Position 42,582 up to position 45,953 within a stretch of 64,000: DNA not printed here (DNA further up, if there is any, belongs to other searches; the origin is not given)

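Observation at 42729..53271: ECF sigma / anti-sigma-vWA fusion / giant internally duplicated membrane protein cluster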

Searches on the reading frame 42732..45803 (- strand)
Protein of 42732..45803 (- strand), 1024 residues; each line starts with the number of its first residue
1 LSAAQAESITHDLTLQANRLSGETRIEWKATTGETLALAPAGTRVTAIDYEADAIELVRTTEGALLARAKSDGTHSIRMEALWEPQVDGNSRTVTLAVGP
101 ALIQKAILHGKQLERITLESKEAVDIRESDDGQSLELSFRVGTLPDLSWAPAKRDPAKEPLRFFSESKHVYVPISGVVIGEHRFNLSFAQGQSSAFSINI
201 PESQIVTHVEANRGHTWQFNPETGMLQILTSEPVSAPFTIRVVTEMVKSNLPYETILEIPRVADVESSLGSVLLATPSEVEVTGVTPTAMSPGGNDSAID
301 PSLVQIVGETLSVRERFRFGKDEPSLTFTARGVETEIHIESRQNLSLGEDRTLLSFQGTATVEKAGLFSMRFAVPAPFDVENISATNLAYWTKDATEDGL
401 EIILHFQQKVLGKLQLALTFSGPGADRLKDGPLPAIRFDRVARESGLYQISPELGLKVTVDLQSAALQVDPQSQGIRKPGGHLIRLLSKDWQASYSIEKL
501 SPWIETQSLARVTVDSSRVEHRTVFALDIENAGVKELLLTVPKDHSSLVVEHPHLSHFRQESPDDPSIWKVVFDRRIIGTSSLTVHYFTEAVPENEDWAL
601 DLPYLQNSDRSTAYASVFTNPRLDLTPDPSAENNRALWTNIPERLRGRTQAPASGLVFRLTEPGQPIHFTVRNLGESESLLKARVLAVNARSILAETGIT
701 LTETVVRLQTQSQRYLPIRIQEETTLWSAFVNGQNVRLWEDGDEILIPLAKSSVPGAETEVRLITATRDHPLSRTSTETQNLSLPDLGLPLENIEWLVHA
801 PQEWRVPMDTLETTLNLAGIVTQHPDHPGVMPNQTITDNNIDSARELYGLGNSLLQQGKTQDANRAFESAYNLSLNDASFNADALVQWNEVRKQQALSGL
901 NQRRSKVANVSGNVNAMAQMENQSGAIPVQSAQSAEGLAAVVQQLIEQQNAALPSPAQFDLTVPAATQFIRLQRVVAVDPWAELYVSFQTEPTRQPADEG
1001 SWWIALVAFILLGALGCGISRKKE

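Call 48: predict_structure(alignment_id=A1)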
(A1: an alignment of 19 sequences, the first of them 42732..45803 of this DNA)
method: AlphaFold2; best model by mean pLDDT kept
length: 1024 residues; sequences in the alignment: 19
mean_pLDDT: 80.1   pTM: 0.40
mean pLDDT of the five models: 80.1, 79.9, 78.9, 77.8, 77.4
residues with pLDDT >= 90: 302; 70-90: 522; 50-70: 128; < 50: 72
segments of 3 or more residues with pLDDT < 50: 1-3, 676-681, 753-755, 824-836, 909-931, 953-959, 996-1001, 1020-1024
pLDDT, mean of each block of 10 residues (from residue 1): 69 85 90 84 84 84 79 89 84 80 88 77 83 85 84 76 93 91 92 93 92 91 92 91 92 92 90 86 90 63 61 87 90 78 92 93 72 92 91 89 84 91 90 89 88 90 90 80 89 91 93 87 94 92 91 93 89 91 94 86 91 87 79 79 76 72 87 57 71 86 83 75 82 73 76 59 87 81 82 83 81 79 49 50 77 76 76 72 79 73 55 42 38 60 69 48 60 69 83 60 66 60 43
secondary structure, 60 per line:
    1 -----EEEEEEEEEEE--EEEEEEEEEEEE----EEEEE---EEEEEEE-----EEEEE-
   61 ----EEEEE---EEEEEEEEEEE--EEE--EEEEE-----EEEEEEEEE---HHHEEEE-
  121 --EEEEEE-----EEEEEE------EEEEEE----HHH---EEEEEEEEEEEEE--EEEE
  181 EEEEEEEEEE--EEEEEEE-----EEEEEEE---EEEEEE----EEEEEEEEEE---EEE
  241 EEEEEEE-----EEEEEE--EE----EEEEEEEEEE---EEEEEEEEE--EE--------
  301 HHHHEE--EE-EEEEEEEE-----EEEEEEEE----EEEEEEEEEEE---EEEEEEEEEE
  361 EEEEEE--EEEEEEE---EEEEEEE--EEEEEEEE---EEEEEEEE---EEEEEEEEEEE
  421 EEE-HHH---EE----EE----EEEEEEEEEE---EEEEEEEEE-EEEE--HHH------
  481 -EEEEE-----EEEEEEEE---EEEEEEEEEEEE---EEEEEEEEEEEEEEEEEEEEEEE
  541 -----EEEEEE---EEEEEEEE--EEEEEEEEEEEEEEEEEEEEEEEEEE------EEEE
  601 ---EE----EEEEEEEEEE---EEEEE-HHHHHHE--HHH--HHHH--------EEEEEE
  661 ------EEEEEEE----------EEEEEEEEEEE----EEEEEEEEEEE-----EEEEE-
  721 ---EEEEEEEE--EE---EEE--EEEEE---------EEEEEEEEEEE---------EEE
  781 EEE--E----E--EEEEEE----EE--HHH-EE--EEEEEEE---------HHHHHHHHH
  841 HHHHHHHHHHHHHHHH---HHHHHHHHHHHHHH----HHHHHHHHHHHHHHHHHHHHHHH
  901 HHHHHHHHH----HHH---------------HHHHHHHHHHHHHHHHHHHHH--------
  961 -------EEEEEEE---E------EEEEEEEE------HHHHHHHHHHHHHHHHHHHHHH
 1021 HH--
elements in order (helices of 4 or more, strands of 3 or more residues): E6-16 E19-30 E35-39 E43-49 E55-59 E65-69 E73-83 E86-88 E91-95 E101-109 E116-119 E123-128 E134-139 E146-151 E162-174 E177-190 E193-199 E205-211 E215-220 E225-234 E238-247 E253-258 E267-276 E280-288 H301-304 E312-319 E325-332 E337-347 E351-366 E369-375 E379-385 E388-395 E399-406 E410-423 E443-452 E456-464 E466-469 E482-486 E492-499 E503-514 E518-540 E546-551 E555-562 E565-590 E597-600 E610-619 E623-627 H629-634 H643-646 E655-660 E667-673 E684-694 E699-709 E715-719 E724-731 E739-741 E744-748 E758-768 E778-783 E794-799 E816-822 H832-856 H860-873 H878-909 H932-952 E968-974 E985-992 H999-1022

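Call 62: search_protein_representatives(alignment_id=A5)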
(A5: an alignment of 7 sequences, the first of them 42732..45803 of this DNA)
Query: 7 sequences, 1031 profile positions. Proteins with E-value up to 0.001 (for the whole library): 5951; up to 1e-10: 4099; up to 1e-30: 1828. The best 150 are listed.
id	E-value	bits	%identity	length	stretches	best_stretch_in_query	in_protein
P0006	0.0e+00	1749.0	-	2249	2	4-1031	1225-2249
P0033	0.0e+00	1429.9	-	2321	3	7-1030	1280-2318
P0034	0.0e+00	1350.4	-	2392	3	6-1026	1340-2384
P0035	0.0e+00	1286.2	-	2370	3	8-1022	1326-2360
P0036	0.0e+00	1270.1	-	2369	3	7-1026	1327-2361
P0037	0.0e+00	1262.0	-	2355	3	7-1028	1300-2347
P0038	0.0e+00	1253.4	-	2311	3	8-1029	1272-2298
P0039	0.0e+00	1251.5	-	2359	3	11-1026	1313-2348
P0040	0.0e+00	1239.1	-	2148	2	8-1027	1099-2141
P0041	0.0e+00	1234.7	-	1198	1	4-1025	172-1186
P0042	0.0e+00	1223.1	-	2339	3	11-1019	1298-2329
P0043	0.0e+00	1212.7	-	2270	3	10-1030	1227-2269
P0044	0.0e+00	1209.6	-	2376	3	5-1019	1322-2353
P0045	0.0e+00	1201.2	-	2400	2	4-1026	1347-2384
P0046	0.0e+00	1197.8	-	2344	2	8-1025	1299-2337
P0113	5.8e-296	1000.8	-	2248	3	5-1019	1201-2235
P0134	1.6e-279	946.4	-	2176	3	9-1025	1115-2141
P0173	2.5e-259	879.5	-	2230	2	6-1026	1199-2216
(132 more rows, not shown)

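Call 67: find_related_loci(query=A7, collection=genome_contigs, flank=10000)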
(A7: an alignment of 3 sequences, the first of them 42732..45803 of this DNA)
Query A7 (1024 aa) in genome_contigs; peptide patterns used: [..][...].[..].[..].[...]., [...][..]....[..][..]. (x = any residue, [..] = any of these).
302 stretches matched a pattern; 174 encode a relative of the query (tblastn E <= 1e-3); the best 80 are kept; 80 distinct loci.
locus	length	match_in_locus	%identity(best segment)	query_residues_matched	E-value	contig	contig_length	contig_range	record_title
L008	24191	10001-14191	91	1-1024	0e+0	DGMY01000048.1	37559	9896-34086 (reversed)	MAG TPA_asm: Opitutia bacterium UBA4506 UBA4506_contig_889, whole genome shotgun sequence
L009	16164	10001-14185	89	1-1024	0e+0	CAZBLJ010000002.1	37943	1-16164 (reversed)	MAG TPA_asm: uncultured Puniceicoccaceae bacterium isolate binchicken_co15_216 genome assembly, contig: NODE_387_length_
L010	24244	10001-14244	80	1-1021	0e+0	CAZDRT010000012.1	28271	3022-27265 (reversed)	MAG TPA_asm: uncultured Puniceicoccaceae bacterium isolate SRP141376_co4_310 genome assembly, contig: NODE_3048_length_2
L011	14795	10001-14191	74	1-1023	0e+0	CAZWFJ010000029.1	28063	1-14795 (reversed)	MAG TPA_asm: uncultured Puniceicoccaceae bacterium isolate SRP332253_co1_109 genome assembly, contig: NODE_2473_length_2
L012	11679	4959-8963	78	1-1022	0e+0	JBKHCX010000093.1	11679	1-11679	MAG: Puniceicoccaceae bacterium isolate D1M03_19 NODE_3259_length_11679_cov_9.812113, whole genome shotgun sequence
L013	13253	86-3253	29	4-1024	3e-127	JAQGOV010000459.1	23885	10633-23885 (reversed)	MAG: Verrucomicrobiales bacterium isolate RYN_622 scaffold_6945475, whole genome shotgun sequence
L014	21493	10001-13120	30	7-1013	3e-127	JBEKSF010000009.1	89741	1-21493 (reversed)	MAG: Verrucomicrobiota bacterium isolate SPRUCE 528 SPRUCE_528_9, whole genome shotgun sequence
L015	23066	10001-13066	30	3-994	2e-126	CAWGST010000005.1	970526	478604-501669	MAG: uncultured Verrucomicrobiae bacterium isolate MFD05580.bin.1.36 genome assembly, contig: contig_2083, whole genome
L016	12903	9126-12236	29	2-1017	8e-125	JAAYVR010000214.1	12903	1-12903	MAG: Verrucomicrobia bacterium isolate AS27yjCOA_75 139466_AS27, whole genome shotgun sequence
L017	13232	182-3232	30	3-994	9e-125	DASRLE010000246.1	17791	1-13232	MAG TPA_asm: Candidatus Saccharimonadales bacterium isolate SMAG_U10180 k141_353286, whole genome shotgun sequence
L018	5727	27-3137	29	2-1017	4e-123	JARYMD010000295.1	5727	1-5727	MAG: Verrucomicrobiota bacterium isolate A05DMB-I-23 NODE_295_length_5727_cov_3.169204, whole genome shotgun sequence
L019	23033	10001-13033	30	6-997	6e-122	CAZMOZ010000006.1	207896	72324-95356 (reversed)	MAG TPA_asm: uncultured Verrucomicrobiota bacterium isolate binchicken_co107_126 genome assembly, contig: NODE_97_length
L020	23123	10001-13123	30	6-1023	2e-121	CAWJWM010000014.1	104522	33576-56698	MAG: uncultured Verrucomicrobiae bacterium isolate MFD04716.bin.3.184 genome assembly, contig: contig_129119, whole geno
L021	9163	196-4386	29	3-994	2e-120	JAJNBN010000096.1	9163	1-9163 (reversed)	MAG: Verrucomicrobia bacterium isolate C_No_T20_B_bin.127 scaffold_6705, whole genome shotgun sequence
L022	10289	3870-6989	29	6-1023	2e-119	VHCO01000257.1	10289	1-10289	MAG: Verrucomicrobia bacterium isolate K_DeepCast_150m_m2_164 K_DeepCast_150m_m2_164_Ga0194126_10013337, whole genome sh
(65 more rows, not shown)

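Call 98: search_protein_families(library=pfam, alignment_id=A1, max_evalue=0.01)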
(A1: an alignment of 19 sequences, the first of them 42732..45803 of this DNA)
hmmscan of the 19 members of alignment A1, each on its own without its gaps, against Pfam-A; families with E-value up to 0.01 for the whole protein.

A. member 1, window:42732-45803:- (1024 aa): 1 family
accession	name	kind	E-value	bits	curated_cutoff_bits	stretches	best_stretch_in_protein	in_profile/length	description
PF07719.23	TPR_2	-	0.0066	16.9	27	0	844-874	1-31/34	Tetratricopeptide repeat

B. families by the number of members that match (of 19 scanned): 1 family
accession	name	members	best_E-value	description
PF07719.23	TPR_2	3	0.0048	Tetratricopeptide repeat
